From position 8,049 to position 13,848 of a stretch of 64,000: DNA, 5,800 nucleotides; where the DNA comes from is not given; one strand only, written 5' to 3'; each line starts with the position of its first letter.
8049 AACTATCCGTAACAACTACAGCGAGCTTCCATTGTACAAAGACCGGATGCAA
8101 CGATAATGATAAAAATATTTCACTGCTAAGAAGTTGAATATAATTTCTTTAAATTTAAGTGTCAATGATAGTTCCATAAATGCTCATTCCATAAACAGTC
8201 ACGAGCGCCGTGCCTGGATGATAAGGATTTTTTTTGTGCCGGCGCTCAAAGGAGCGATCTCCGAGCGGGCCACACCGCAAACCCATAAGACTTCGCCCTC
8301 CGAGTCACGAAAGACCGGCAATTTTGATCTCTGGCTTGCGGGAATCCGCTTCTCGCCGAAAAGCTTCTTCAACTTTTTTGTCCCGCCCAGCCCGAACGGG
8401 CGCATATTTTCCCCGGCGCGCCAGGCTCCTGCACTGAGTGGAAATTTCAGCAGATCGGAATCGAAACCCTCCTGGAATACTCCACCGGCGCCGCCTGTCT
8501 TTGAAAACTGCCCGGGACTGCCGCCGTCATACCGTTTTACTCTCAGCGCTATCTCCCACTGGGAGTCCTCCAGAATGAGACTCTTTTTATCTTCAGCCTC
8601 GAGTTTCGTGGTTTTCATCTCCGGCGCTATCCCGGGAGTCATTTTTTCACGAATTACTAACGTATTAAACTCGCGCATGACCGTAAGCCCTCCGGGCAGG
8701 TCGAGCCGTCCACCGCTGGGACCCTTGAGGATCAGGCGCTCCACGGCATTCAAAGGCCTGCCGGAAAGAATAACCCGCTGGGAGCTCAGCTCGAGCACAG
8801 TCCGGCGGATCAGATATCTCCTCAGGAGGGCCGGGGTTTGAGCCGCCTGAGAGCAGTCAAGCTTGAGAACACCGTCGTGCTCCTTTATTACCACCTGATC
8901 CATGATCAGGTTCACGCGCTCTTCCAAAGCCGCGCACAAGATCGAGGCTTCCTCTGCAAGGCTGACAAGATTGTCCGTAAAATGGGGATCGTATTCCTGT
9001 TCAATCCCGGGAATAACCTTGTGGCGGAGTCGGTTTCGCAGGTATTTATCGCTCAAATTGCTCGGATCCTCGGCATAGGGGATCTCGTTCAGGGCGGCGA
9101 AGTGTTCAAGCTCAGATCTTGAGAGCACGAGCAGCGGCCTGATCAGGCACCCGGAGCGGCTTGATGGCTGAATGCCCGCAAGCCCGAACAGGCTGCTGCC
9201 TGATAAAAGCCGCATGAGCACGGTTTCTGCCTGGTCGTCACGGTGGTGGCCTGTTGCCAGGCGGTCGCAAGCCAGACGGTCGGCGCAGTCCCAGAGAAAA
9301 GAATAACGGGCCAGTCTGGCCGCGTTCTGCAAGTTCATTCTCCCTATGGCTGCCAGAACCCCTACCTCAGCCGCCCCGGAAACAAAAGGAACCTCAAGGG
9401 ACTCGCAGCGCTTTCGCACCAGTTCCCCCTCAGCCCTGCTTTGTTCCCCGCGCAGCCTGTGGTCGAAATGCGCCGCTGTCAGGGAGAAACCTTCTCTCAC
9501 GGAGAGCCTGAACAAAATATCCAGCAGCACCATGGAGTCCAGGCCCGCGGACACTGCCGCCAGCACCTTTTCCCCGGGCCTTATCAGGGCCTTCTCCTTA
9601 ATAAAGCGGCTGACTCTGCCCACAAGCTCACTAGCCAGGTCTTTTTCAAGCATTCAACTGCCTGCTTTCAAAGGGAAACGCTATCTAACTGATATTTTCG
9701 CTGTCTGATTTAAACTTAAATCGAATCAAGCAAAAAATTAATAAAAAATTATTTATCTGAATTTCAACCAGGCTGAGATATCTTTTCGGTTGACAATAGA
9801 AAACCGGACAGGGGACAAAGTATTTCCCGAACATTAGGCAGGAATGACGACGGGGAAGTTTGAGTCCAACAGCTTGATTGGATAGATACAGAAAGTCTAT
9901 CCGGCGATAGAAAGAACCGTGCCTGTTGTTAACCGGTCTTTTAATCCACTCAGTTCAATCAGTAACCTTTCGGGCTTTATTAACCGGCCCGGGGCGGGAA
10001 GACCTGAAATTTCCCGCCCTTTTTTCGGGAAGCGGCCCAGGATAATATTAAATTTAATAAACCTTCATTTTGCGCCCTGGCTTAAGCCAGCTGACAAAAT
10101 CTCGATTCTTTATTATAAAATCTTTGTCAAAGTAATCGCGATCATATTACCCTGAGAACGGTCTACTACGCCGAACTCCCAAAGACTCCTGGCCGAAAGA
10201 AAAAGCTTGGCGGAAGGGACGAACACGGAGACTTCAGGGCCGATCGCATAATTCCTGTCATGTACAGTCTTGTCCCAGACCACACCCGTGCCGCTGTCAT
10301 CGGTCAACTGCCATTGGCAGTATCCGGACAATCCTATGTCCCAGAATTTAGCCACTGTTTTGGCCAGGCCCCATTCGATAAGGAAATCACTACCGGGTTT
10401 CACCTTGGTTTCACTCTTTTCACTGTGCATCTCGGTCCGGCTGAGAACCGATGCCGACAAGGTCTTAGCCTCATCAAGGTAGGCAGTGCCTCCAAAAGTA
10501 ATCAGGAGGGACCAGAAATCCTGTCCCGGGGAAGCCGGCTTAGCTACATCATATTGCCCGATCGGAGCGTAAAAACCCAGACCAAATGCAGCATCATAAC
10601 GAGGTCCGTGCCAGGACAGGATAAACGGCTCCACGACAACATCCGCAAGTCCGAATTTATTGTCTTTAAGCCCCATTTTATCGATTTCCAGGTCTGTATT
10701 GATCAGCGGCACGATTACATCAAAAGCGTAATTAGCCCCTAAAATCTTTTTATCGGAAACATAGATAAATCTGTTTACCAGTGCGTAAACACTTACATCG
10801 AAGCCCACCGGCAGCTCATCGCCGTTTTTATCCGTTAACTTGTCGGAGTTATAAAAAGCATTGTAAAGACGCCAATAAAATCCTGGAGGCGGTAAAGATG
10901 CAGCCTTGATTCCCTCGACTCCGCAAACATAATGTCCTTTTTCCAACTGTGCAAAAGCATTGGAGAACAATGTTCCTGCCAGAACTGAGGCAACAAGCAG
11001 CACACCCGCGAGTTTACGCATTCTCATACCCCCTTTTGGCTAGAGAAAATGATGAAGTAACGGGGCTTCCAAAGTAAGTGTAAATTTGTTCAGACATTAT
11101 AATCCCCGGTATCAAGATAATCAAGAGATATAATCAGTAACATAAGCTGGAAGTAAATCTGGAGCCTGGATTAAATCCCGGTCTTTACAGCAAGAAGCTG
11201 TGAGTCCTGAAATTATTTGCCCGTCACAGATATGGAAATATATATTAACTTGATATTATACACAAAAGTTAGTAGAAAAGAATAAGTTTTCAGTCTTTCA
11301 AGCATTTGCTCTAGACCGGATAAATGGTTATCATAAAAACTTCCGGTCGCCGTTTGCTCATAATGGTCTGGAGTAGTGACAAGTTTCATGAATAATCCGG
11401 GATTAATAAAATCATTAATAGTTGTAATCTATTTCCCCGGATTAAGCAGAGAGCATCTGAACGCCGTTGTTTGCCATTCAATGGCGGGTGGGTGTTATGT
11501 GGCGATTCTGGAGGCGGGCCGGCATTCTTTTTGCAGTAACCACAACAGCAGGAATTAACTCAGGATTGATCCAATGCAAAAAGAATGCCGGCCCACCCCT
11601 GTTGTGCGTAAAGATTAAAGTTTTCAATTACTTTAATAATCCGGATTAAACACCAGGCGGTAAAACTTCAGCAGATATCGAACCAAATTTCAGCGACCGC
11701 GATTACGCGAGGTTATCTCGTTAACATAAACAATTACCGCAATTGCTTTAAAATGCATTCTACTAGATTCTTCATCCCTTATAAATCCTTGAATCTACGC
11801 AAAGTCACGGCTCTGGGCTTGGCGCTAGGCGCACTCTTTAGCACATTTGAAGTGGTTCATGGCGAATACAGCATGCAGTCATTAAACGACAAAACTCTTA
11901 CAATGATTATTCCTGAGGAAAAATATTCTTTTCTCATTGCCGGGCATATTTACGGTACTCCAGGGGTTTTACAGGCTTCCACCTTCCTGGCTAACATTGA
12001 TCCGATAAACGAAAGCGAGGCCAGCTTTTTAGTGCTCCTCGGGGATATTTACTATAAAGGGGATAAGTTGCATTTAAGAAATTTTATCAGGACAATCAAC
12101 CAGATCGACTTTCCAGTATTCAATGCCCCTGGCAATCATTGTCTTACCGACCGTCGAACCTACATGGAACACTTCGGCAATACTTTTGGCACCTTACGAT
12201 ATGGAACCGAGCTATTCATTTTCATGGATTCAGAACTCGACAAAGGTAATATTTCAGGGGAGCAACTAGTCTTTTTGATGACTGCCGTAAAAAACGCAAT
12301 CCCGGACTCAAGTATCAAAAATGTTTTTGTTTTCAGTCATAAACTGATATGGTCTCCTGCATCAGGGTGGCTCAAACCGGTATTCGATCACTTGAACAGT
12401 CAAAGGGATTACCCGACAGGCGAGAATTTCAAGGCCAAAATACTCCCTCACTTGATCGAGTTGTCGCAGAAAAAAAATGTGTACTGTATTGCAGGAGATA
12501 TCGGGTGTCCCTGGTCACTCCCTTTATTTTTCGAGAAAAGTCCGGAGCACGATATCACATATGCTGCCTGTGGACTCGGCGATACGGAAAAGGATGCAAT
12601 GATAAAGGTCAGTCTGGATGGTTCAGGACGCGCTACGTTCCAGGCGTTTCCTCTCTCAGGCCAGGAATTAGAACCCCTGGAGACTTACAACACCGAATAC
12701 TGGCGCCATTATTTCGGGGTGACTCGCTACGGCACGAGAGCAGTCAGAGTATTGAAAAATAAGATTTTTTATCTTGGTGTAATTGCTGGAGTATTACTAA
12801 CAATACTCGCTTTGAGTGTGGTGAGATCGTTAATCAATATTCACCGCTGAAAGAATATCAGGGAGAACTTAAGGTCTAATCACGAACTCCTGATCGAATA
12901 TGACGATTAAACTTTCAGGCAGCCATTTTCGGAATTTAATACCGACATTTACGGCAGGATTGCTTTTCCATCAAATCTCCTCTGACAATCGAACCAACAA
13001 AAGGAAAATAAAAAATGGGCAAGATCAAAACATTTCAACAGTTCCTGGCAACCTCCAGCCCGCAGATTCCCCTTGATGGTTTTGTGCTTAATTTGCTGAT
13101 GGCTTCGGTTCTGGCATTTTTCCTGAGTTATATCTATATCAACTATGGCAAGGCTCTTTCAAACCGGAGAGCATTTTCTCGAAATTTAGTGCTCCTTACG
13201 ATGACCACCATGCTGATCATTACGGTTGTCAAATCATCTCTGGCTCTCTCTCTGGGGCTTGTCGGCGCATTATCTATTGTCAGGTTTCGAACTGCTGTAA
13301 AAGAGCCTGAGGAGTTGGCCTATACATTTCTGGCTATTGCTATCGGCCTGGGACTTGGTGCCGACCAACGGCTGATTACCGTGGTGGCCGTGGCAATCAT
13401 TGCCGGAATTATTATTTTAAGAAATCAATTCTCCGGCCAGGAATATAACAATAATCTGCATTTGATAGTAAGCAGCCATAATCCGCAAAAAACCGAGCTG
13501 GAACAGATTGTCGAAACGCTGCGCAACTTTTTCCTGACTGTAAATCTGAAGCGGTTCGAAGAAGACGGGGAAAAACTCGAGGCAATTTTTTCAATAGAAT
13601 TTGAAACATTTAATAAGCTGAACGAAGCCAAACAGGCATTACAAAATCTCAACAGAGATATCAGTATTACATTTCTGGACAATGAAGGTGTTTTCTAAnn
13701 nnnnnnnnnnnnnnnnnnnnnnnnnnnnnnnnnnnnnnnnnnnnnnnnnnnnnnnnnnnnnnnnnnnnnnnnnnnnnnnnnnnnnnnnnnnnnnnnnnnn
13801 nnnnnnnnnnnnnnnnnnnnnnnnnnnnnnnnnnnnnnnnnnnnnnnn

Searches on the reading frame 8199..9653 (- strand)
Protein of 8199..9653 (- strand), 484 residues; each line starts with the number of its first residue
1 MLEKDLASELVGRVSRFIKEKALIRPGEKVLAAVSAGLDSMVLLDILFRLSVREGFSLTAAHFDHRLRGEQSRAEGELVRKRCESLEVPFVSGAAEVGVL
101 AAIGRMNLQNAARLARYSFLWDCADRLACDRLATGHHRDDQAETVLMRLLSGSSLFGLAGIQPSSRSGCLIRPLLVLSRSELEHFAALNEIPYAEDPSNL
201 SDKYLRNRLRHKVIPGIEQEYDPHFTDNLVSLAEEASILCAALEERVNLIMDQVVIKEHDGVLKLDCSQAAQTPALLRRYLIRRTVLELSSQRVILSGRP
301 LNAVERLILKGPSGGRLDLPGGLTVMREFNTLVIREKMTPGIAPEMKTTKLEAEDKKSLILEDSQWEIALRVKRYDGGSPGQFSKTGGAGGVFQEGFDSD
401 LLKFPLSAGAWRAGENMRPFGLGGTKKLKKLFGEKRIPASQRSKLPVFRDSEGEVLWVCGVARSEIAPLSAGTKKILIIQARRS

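Call 56: search_protein_families(library=pfam, proteins=[window:8199-9653:-], max_evalue=0.00001)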
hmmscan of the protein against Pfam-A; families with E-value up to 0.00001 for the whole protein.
window:8199-9653:- (484 aa): 2 families
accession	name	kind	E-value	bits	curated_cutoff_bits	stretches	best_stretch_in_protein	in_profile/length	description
PF01171.26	ATP_bind_3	-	6.1e-50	169.9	27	1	29-212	1-182/182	PP-loop family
PF11734.13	TilS_C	-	2e-11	43.6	22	1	408-465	3-59/74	TilS substrate C-terminal domain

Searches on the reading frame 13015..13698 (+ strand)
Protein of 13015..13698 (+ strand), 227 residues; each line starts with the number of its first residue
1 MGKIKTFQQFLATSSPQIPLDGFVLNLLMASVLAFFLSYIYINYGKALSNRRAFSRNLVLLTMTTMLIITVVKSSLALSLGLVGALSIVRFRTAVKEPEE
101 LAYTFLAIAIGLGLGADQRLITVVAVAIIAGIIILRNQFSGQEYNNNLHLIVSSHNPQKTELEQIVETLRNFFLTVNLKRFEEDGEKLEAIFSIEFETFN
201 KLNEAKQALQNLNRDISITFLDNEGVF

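Call 34: search_protein_families(library=pfam, proteins=[window:13015-13698:+], max_evalue=0.001)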
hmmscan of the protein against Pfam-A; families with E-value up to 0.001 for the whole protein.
window:13015-13698:+ (227 aa): 1 family
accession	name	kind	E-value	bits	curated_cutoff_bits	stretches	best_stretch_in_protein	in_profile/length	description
PF16316.10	DUF4956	-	1.8e-15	57.5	30.6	1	43-167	12-141/169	Domain of unknown function (DUF4956)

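Call 35: search_protein_families(library=padloc, proteins=[window:13015-13698:+], max_evalue=0.00001)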
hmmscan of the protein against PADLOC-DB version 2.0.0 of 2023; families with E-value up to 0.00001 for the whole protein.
window:13015-13698:+ (227 aa): 0 families
